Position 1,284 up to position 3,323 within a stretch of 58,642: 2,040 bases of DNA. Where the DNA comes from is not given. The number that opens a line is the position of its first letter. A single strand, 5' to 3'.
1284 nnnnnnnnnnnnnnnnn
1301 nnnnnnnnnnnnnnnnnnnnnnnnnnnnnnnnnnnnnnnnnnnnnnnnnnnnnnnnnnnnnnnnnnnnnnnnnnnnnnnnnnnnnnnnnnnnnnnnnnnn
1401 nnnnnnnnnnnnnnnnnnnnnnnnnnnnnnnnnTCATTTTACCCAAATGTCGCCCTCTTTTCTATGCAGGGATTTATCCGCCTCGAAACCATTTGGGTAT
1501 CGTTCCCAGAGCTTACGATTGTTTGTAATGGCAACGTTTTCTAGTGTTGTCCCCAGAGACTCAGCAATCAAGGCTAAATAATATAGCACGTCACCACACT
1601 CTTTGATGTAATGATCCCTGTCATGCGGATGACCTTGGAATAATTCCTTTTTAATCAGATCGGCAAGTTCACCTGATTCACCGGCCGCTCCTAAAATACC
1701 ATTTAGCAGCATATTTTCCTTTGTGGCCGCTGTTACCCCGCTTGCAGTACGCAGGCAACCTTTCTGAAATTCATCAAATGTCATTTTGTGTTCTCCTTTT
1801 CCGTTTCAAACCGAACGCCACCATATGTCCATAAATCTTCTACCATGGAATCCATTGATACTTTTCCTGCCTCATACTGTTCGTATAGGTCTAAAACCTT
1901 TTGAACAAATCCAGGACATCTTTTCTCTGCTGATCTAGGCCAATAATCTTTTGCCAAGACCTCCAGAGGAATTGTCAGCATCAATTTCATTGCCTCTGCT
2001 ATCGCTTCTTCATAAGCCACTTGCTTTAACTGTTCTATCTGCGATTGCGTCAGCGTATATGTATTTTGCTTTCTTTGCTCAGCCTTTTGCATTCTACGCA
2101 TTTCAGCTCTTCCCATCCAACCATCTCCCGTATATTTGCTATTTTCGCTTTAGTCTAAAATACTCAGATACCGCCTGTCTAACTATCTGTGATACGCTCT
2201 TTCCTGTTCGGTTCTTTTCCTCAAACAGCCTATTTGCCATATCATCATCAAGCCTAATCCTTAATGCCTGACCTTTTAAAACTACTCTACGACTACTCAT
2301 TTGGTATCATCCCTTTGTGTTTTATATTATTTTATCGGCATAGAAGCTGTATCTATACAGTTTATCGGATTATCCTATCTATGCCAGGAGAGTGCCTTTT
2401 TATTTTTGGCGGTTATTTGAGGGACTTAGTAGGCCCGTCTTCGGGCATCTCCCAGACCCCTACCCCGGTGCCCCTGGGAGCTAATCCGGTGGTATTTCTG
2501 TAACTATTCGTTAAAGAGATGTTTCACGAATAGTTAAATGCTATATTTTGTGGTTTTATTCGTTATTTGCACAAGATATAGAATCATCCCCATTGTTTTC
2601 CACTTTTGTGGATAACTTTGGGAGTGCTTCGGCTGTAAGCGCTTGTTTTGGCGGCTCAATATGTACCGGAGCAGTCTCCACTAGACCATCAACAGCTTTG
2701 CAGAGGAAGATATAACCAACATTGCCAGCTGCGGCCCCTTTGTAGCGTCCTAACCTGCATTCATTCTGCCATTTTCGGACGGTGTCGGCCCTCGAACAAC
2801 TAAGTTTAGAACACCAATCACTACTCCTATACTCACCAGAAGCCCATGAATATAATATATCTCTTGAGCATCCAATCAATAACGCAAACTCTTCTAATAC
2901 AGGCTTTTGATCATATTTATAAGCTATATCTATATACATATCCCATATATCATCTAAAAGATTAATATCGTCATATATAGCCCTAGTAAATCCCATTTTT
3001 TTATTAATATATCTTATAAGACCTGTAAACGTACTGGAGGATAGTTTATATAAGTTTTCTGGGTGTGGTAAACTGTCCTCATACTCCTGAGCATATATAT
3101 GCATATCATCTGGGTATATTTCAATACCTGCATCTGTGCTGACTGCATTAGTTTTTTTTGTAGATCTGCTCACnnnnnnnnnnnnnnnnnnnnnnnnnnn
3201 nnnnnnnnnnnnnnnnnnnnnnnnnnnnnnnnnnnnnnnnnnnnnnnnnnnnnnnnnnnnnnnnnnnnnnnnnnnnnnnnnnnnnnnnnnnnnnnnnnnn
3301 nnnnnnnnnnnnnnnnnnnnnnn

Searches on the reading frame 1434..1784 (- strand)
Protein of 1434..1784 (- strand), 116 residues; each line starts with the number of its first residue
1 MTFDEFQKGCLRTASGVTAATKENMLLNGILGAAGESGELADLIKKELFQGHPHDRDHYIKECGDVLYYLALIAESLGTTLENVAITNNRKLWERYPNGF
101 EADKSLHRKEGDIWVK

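Call 12: search_protein_families(library=pfam, proteins=[window:1434-1784:-], max_evalue=0.01)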
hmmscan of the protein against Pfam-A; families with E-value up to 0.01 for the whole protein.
window:1434-1784:- (116 aa): 1 family
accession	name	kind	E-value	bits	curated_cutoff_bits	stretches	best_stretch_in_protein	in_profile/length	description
PF03819.22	MazG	-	1.1e-09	38.8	22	1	34-100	11-74/74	MazG nucleotide pyrophosphohydrolase domain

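Call 13: search_protein_families(library=phrogs, proteins=[window:1434-1784:-], max_evalue=0.001)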
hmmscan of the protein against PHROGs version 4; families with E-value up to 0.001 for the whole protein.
window:1434-1784:- (116 aa): 3 families
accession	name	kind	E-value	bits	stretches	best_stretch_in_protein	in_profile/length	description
phrog_229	-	other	2.1e-35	123.9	1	1-112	248-362/533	MazG-like pyrophosphatase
phrog_22758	-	other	3.1e-16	60.7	1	32-113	136-221/221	MazG-like pyrophosphatase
phrog_37613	-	other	5.1e-09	36.6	1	20-100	287-367/394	MazG-like pyrophosphatase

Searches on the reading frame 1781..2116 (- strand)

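Call 12: search_protein_families(library=pfam, proteins=[window:1781-2116:-], max_evalue=0.01)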
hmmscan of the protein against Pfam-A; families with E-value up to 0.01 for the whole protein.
window:1781-2116:- (111 aa): 0 families

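Call 13: search_protein_families(library=phrogs, proteins=[window:1781-2116:-], max_evalue=0.001)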
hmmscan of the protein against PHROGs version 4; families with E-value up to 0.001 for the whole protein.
window:1781-2116:- (111 aa): 2 families
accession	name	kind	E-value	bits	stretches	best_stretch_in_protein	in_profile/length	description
phrog_16126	-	unknown function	1.6e-35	122.8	1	1-108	1-121/122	-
phrog_38149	-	unknown function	3.8e-06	28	1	14-89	80-152/190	-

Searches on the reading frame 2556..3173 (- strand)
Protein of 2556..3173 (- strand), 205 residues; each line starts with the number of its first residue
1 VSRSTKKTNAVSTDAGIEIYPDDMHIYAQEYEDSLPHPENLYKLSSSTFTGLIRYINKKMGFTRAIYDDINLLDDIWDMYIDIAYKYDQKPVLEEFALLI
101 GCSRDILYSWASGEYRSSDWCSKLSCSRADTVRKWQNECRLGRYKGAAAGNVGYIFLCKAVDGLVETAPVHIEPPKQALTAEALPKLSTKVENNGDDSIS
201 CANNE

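Call 12: search_protein_families(library=pfam, proteins=[window:2556-3173:-], max_evalue=0.01)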
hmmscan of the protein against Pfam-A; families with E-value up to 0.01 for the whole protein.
window:2556-3173:- (205 aa): 0 families

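Call 13: search_protein_families(library=phrogs, proteins=[window:2556-3173:-], max_evalue=0.001)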
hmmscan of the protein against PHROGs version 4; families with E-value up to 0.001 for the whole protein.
window:2556-3173:- (205 aa): 0 families

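Call 41: find_homologous_proteins(query=window:2556-3173:-, max_evalue=0.001)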
Query window:2556-3173:- (205 aa): 185 proteins with E <= 0.001 among 331 candidates; the best 120 are listed.
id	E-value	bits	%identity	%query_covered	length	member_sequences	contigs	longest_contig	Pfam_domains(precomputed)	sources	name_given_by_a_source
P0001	7.3e-120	416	97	91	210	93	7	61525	-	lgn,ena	-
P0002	2.9e-90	319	72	93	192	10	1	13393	-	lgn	-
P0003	2.9e-88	313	74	89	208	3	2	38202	-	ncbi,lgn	-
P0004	4.1e-84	299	66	93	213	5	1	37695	-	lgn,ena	-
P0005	8.4e-80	285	66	91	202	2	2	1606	-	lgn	-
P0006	2.5e-74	267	61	91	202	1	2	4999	-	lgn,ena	-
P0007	1.6e-71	258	60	87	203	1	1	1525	-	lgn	-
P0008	2.4e-71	257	58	93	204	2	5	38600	-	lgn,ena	-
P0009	3.2e-70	254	59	87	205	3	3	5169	-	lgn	-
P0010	1.5e-69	252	59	86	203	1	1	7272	-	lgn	-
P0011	4.4e-69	250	60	89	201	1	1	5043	-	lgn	-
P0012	9.2e-69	249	60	87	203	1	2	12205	-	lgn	-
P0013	1.5e-68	248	58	86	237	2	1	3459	-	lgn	-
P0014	1.9e-68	248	59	89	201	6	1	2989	-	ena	-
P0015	3.1e-68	247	55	94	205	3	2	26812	-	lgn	-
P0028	2.1e-66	241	56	87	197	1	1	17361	-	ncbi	-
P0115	8.8e-59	216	54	87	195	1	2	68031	-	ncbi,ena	-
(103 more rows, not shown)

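Call 43: find_related_loci(query=A4, collection=viral_contigs, flank=1200)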
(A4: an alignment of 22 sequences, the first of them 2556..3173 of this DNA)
Query A4 (205 aa) in viral_contigs; peptide patterns used: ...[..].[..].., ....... (x = any residue, [..] = any of these).
88 stretches matched a pattern; 52 encode a relative of the query (tblastn E <= 1e-3); 48 distinct loci.
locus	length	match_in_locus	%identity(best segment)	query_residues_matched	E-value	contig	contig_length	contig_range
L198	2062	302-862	96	1-187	6e-127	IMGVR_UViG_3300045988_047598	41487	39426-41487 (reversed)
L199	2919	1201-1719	60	18-188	2e-71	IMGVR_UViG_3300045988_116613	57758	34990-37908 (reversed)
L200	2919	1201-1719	60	18-188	2e-71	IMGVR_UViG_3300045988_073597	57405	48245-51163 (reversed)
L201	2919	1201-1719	60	18-188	2e-71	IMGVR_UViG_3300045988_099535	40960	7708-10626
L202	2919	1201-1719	60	18-188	1e-70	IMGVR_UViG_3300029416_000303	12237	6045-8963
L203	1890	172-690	60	18-188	3e-71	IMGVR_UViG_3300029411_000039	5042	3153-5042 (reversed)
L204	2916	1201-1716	60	18-187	1e-70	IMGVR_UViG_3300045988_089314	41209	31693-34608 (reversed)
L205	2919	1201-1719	59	18-188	3e-70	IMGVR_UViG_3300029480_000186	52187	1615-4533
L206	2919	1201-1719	59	18-188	3e-70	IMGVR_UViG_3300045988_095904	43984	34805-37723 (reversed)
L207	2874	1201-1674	63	16-173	5e-69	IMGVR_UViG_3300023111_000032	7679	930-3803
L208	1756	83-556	63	16-173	2e-69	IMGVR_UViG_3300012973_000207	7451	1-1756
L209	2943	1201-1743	55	1-178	2e-68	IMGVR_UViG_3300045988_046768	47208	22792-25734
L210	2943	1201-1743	55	1-178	2e-68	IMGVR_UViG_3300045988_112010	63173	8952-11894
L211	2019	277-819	55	1-178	8e-69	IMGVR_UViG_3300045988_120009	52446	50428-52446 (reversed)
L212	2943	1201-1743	55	1-178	2e-68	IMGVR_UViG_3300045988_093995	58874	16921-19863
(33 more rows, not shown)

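Call 87: list_cluster_members(proteins=[P0003, P0028, P0115, P0001])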
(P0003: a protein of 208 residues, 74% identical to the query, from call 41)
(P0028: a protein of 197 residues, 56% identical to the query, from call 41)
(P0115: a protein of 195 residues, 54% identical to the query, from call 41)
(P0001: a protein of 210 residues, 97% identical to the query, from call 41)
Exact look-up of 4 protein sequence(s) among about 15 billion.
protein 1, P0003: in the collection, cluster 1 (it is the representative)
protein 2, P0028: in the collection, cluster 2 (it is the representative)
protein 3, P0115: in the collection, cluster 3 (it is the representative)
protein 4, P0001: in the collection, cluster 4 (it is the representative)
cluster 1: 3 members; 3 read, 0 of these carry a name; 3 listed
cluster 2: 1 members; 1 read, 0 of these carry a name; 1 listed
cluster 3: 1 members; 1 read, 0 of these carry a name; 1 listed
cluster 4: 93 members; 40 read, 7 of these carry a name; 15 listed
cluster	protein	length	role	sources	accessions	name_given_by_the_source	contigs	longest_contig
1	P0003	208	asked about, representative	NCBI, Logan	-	-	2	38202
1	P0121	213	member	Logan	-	-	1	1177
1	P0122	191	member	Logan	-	-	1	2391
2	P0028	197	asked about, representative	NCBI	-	-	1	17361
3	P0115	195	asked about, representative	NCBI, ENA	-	-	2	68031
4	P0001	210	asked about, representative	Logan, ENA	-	-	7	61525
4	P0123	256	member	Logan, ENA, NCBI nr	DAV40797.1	MAG TPA: hypothetical protein [Caudoviricetes sp.]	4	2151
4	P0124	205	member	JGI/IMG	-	hypothetical protein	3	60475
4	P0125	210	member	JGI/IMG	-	hypothetical protein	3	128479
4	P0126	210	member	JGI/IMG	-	hypothetical protein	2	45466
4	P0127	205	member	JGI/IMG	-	hypothetical protein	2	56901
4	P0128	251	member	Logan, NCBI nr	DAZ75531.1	MAG TPA: hypothetical protein [Caudoviricetes sp.]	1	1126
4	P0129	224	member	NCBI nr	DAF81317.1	MAG TPA: hypothetical protein [Caudoviricetes sp.]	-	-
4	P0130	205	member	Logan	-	-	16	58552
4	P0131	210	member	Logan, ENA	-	-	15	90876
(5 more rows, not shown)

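Call 88: find_encoding_contigs(protein=P0003, flank=1500, max_places=3)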
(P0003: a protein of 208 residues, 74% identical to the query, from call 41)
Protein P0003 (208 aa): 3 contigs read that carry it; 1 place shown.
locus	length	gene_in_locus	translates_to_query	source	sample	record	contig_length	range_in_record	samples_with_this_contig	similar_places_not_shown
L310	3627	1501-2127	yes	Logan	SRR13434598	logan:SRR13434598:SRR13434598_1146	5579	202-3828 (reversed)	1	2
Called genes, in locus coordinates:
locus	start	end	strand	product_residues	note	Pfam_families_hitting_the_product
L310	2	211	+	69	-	PF15919:HicB_lk_antitox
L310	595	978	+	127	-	-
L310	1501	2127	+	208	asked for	-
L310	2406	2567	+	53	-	PF01402:RHH_1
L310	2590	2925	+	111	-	-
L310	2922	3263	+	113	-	PF03819:MazG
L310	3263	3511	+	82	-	PF11753:DUF3310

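Call 89: find_encoding_contigs(protein=P0115, flank=1500, max_places=3)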
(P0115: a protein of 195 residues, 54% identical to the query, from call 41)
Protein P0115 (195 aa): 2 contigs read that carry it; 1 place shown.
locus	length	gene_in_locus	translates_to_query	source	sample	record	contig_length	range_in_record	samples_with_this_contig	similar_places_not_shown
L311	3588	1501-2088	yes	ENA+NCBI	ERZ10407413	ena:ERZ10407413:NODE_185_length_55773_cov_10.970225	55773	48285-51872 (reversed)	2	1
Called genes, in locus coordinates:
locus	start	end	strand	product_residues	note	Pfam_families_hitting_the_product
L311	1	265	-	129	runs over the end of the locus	-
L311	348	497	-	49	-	-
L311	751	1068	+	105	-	-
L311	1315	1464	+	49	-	-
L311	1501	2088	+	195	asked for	-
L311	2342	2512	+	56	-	-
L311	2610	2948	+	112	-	-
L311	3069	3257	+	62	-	-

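Call 105: predict_structure(alignment_id=A4)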
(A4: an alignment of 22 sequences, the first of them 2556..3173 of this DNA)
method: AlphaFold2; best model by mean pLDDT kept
length: 205 residues; sequences in the alignment: 22
mean_pLDDT: 71.7   pTM: 0.63
mean pLDDT of the five models: 71.7, 70.8, 70.1, 70.0, 69.9
residues with pLDDT >= 90: 47; 70-90: 73; 50-70: 41; < 50: 44
segments of 3 or more residues with pLDDT < 50: 1-5, 162-172, 177-179, 187-205
pLDDT, mean of each block of 10 residues (from residue 1): 55 77 91 90 82 95 87 92 86 92 88 68 70 88 54 54 42 47 48 41 43
secondary structure, 60 per line:
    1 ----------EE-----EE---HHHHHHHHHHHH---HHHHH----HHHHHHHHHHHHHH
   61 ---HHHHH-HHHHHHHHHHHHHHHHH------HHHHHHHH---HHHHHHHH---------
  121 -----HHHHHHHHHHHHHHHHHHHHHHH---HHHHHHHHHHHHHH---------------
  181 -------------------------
elements in order: H23-34 H38-42 H47-60 H64-68 H70-86 H93-100 H104-111 H126-148 H152-165

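Call 108: fold_search(model_id=the predicted structure, library=pdb)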
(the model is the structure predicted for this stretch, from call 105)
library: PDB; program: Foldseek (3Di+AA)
matches with E <= 10: 57; with E <= 0.001: 0
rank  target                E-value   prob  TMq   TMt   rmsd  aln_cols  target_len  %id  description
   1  7mq8_LI               1.4e+00  0.12  0.22  0.11  18.6       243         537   13  Cryo-EM structure of the human SSU processome, state pre-A1 (released 2021-09-22)
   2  9b15_A                1.9e+00  0.06  0.18  0.08  12.9       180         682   11  Superfamily 2 helicase Hel308 containing the beta-hairpin from DNA pol theta helicase-like domain (released 2025-03-19)
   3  2zj5                  2.4e+00  0.07  0.18  0.08  14.1       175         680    8  Archaeal DNA helicase Hjm complexed with ADP in form 1 (released 2009-02-10)
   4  2di3_A                2.8e+00  0.08  0.18  0.16  13.4       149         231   14  Crystal structure of the transcriptional factor CGL2915 from Corynebacterium glutamicum (released 2007-03-28)
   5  4g12_A                3.2e+00  0.08  0.18  0.19  18.3       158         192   16  Crystal structure of putative TetR family transcriptional regulator, Fad35R, from Mycobacterium tuberculosis (released 2013-07-10)
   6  3on4_B                3.4e+00  0.08  0.18  0.19  15.6       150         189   13  Crystal structure of TetR transcriptional regulator from Legionella pneumophila (released 2010-09-22)
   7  2aj4_A                3.4e+00  0.06  0.13  0.07  13.6       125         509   10  Crystal structure of Saccharomyces cerevisiae Galactokinase in complex with galactose and Mg:AMPPNP (released 2005-08-30)
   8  2p6u                  3.7e+00  0.04  0.16  0.07  14.8       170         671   10  Apo structure of the Hel308 superfamily 2 helicase (released 2007-06-12)
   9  7f9k                  4.3e+00  0.05  0.15  0.19  17.8       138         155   14  Crystal structure of the variable region of Plasmodium RIFIN #6(PF3D7_1400600) (released 2021-08-18)
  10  9dei_A                4.5e+00  0.03  0.17  0.12  18.6       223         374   12  Trypanosoma brucei mitochondrial RNA-editing catalytic complex 1, U-deletion (RECC1) (released 2026-01-21)
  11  1key_D                4.8e+00  0.08  0.24  0.24  10.5       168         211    8  Crystal Structure of Mouse Testis/Brain RNA-binding Protein (TB-RBP) (released 2002-07-03)
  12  3pvp_B                4.8e+00  0.02  0.11  0.18  12.2       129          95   12  Structure of Mycobacterium tuberculosis DnaA-DBD in complex with box2 DNA (released 2011-05-25)
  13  9mlc_i                5.0e+00  0.04  0.17  0.16  18.4       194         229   13  Pol II-DSIF-SPT6-PAF1c-TFIIS-IWS1-ELOF1-LEDGF-nucleosome activated elongation complex Composite map T (released 2026-01-21)
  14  2aj4_B                5.0e+00  0.03  0.15  0.08  15.5       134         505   10  Crystal structure of Saccharomyces cerevisiae Galactokinase in complex with galactose and Mg:AMPPNP (released 2005-08-30)
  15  7ao7_B                5.3e+00  0.02  0.15  0.10  14.3       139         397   15  Structure of CYP153A from Polaromonas sp. in complex with octan-1-ol (released 2021-04-07)
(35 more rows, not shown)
